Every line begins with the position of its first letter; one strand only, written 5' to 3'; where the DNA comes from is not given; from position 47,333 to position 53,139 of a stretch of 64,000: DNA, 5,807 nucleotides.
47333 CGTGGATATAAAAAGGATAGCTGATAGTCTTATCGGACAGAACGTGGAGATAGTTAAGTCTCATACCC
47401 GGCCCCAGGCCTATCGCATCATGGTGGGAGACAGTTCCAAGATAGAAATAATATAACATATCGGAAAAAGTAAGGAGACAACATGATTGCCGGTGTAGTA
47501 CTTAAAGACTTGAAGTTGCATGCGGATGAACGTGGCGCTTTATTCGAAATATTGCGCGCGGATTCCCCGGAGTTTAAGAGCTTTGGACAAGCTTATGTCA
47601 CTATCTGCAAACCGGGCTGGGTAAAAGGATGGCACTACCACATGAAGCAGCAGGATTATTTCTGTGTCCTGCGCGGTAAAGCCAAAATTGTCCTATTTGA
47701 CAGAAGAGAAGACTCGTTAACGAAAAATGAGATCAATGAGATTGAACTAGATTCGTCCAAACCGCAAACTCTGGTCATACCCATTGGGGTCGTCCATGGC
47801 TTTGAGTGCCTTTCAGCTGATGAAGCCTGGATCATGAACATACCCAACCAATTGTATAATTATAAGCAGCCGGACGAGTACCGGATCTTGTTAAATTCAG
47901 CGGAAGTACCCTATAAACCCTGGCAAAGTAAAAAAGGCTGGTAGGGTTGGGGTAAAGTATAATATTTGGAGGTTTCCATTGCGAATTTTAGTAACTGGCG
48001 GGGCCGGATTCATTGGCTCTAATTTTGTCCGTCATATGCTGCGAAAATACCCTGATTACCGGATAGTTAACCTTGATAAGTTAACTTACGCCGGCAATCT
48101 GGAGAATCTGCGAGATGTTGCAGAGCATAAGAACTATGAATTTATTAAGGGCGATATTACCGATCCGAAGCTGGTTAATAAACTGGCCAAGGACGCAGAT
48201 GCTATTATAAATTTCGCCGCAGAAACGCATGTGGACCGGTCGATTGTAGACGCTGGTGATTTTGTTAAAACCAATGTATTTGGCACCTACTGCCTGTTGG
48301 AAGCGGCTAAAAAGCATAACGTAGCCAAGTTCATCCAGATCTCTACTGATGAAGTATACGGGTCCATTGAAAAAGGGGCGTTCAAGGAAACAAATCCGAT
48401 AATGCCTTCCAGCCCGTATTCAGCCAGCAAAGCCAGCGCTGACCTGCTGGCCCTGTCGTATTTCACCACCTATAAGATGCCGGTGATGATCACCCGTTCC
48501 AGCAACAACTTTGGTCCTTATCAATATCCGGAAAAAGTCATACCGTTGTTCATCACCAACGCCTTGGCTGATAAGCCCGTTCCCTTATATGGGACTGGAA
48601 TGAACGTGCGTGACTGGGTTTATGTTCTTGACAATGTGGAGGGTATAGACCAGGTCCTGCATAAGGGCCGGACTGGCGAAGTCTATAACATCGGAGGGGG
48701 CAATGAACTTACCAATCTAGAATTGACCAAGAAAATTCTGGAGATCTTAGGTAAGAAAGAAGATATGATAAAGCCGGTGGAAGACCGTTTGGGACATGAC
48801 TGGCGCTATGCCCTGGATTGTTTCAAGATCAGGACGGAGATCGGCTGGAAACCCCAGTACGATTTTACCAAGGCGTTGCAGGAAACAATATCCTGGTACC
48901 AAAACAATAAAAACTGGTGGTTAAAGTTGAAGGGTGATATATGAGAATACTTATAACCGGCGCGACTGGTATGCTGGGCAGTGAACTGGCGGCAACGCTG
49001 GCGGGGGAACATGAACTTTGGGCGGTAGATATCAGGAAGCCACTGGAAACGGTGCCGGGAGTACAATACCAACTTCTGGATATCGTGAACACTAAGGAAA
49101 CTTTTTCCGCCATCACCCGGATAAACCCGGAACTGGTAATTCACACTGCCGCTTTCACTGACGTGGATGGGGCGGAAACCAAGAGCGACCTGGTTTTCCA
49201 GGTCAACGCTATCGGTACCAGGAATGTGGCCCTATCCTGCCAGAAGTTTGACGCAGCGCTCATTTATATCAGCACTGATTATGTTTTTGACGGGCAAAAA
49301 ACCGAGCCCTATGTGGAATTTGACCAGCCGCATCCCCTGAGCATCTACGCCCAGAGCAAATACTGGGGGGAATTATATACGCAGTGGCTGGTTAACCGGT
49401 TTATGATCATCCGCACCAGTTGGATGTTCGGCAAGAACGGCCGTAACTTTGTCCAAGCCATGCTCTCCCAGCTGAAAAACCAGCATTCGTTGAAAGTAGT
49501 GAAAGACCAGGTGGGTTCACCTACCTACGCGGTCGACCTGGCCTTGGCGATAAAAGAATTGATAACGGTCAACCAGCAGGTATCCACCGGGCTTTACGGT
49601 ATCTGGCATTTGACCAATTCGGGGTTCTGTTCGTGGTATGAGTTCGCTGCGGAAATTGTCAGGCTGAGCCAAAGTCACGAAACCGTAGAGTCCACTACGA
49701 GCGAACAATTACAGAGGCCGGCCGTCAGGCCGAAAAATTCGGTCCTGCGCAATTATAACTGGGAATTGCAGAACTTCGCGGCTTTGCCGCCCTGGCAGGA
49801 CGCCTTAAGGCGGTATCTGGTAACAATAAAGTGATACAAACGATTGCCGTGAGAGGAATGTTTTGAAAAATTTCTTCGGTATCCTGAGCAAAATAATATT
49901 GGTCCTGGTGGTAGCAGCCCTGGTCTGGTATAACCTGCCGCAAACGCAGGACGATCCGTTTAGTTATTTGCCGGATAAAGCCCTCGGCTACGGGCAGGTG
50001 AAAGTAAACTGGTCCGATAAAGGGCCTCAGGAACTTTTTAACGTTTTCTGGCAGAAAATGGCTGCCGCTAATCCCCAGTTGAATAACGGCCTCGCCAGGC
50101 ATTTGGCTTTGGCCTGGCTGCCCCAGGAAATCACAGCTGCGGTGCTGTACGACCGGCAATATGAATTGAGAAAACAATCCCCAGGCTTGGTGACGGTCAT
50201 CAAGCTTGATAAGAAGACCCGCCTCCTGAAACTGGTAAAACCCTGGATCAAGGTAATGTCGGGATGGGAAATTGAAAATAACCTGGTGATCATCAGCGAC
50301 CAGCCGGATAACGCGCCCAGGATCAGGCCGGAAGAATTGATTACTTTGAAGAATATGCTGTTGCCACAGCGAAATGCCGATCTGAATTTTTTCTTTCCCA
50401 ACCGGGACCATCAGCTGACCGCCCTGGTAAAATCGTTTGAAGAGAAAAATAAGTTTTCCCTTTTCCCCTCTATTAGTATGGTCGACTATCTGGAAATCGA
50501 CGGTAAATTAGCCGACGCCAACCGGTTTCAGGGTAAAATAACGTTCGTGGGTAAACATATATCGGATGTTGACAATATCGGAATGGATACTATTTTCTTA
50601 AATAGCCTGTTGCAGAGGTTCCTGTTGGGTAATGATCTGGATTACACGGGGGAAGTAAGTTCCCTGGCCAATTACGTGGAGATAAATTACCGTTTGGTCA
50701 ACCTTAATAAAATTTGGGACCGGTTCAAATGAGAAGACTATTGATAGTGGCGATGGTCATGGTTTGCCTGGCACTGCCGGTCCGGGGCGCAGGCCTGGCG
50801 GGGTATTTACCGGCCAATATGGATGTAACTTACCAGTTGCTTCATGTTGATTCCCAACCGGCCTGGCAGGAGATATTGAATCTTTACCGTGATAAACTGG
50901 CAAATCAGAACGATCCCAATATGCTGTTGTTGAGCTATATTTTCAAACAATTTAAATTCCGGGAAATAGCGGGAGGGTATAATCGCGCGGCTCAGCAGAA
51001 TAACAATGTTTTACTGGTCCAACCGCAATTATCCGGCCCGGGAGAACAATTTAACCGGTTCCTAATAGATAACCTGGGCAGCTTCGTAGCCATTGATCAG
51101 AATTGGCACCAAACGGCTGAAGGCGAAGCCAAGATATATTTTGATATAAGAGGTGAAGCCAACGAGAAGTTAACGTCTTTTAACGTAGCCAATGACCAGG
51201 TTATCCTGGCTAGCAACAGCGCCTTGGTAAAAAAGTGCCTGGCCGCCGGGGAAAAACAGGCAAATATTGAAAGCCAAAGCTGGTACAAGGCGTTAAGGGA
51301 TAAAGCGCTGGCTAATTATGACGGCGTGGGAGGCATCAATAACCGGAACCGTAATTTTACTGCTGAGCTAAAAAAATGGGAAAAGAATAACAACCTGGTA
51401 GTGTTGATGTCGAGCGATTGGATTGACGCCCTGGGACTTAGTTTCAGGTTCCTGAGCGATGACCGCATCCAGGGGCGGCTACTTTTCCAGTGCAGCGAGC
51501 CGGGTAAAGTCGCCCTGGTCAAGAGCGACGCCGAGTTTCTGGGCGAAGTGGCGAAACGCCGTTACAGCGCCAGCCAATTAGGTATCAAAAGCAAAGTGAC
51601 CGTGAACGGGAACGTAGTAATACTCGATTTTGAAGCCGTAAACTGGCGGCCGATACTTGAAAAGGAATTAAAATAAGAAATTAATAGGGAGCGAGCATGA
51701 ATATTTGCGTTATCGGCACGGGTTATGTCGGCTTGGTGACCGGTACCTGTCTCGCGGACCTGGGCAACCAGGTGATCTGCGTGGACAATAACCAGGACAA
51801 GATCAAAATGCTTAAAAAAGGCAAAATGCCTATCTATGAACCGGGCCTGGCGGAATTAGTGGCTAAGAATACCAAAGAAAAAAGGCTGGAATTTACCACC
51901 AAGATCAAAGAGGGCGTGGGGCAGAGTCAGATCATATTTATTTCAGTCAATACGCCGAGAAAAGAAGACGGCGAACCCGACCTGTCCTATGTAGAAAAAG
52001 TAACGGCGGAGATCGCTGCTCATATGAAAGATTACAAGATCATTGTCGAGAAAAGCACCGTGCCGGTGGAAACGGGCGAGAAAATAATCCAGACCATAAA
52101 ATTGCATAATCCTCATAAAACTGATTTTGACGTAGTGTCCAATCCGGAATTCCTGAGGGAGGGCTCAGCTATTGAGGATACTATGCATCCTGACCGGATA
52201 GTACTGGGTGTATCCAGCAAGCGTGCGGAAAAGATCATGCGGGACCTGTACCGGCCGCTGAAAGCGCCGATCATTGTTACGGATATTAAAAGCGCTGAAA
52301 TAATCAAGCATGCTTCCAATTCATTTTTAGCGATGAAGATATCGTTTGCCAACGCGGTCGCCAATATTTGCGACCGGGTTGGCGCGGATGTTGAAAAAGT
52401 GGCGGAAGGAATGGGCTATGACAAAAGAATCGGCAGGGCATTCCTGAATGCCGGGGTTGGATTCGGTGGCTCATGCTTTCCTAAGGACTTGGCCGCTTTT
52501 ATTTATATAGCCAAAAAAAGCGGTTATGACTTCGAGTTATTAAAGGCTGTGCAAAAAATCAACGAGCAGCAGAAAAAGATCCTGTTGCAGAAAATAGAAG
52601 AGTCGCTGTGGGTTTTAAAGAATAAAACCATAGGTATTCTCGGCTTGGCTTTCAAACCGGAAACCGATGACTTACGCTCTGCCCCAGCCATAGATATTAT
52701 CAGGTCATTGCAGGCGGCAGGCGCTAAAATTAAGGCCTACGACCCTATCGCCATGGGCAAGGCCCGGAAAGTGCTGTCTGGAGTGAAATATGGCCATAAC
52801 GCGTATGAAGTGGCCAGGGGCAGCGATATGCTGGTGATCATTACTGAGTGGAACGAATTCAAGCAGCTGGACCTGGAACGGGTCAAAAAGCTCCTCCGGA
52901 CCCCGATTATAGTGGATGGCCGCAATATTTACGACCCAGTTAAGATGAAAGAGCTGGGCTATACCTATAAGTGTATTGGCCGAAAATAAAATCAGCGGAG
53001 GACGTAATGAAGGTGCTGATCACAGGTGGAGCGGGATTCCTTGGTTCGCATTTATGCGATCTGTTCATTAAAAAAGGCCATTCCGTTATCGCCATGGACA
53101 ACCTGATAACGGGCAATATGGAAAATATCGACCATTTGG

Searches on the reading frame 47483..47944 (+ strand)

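Call 61: search_protein_families(library=pfam, max_evalue=0.000001, proteins=[window:47483-47944:+])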
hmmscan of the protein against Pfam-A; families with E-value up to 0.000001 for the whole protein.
window:47483-47944:+ (153 aa): 2 families
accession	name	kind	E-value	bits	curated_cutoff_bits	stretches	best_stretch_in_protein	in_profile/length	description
PF14667.12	Polysacc_synt_C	-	6.2e-19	68.6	28.7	1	13-133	1-111/111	Polysaccharide biosynthesis C-terminal domain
PF00908.23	dTDP_sugar_isom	-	4e-17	62.9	27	1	2-140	4-146/168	dTDP-4-dehydrorhamnose 3,5-epimerase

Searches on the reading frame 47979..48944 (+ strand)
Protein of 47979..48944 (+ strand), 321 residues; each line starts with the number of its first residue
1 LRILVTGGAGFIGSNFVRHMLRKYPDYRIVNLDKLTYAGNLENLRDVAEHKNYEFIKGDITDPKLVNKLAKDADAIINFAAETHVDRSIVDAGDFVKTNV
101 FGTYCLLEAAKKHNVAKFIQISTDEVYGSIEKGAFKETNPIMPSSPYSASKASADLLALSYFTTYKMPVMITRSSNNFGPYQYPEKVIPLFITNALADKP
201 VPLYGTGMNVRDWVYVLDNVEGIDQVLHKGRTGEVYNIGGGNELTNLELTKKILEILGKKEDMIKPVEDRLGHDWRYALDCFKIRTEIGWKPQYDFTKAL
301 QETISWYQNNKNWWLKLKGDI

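Call 61: search_protein_families(library=pfam, max_evalue=0.000001, proteins=[window:47979-48944:+])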
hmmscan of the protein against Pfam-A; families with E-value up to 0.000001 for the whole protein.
window:47979-48944:+ (321 aa): 7 families
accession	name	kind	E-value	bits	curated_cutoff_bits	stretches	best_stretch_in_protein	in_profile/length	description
PF16363.11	GDP_Man_Dehyd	-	6e-83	279.5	27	1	4-303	1-332/332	GDP-mannose 4,6 dehydratase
PF01370.27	Epimerase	-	8.1e-65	219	20.9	1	3-239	1-240/240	NAD dependent epimerase/dehydratase family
PF02719.21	Polysacc_synt_2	-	1.3e-22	80.8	20.2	1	3-262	1-252/293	Polysaccharide biosynthesis protein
PF01073.25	3Beta_HSD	-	1.2e-21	77.4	22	1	4-220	1-221/280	3-beta hydroxysteroid dehydrogenase/isomerase family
PF04321.23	RmlD_sub_bind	-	2e-18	66.9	27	1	1-269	1-243/287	RmlD substrate binding domain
PF07993.18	NAD_binding_4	-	3e-16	59.8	20.1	1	5-176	1-206/258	Male sterility protein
PF13460.12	NAD_binding_10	-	3.4e-11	43.8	27.2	1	7-157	1-131/184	NAD(P)H-binding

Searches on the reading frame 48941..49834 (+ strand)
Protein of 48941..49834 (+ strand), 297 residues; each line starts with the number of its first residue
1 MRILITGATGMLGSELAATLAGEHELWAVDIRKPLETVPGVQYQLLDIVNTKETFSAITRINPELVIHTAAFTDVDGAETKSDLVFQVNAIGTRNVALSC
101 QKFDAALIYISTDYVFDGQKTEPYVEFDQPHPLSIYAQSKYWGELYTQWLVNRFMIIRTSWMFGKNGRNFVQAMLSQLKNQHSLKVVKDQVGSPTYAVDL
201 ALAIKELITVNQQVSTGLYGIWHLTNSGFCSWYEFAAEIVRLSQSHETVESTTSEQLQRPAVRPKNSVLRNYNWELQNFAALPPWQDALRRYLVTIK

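Call 61: search_protein_families(library=pfam, max_evalue=0.000001, proteins=[window:48941-49834:+])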
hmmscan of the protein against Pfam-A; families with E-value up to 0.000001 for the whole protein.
window:48941-49834:+ (297 aa): 6 families
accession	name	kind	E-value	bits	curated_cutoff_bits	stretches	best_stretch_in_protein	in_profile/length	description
PF04321.23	RmlD_sub_bind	-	2.5e-90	302.9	27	1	1-294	1-283/287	RmlD substrate binding domain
PF01370.27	Epimerase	-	7e-24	85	20.9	1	3-209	1-226/240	NAD dependent epimerase/dehydratase family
PF01073.25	3Beta_HSD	-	3.8e-13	49.6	22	1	4-203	1-224/280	3-beta hydroxysteroid dehydrogenase/isomerase family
PF16363.11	GDP_Man_Dehyd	-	5.9e-12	46.1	27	1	4-153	1-170/332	GDP-mannose 4,6 dehydratase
PF02719.21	Polysacc_synt_2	-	3.2e-10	40.1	20.2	1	3-114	1-130/293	Polysaccharide biosynthesis protein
PF07993.18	NAD_binding_4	-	1.5e-07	31.3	20.1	0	64-151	90-192/258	Male sterility protein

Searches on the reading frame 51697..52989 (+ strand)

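Call 62: search_protein_families(library=pfam, max_evalue=0.000001, proteins=[window:51697-52989:+])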
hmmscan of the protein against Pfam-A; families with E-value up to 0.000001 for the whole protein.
window:51697-52989:+ (430 aa): 3 families
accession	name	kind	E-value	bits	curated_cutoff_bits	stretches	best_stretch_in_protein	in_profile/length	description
PF03721.20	UDPG_MGDP_dh_N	-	8.4e-72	241.1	27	1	1-184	1-187/187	UDP-glucose/GDP-mannose dehydrogenase family, NAD binding domain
PF00984.24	UDPG_MGDP_dh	-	3e-37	127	25.4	1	198-290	1-93/94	UDP-glucose/GDP-mannose dehydrogenase family, central domain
PF03720.21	UDPG_MGDP_dh_C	-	1.8e-35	121.8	30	1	313-414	1-103/103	UDP-glucose/GDP-mannose dehydrogenase family, UDP binding domain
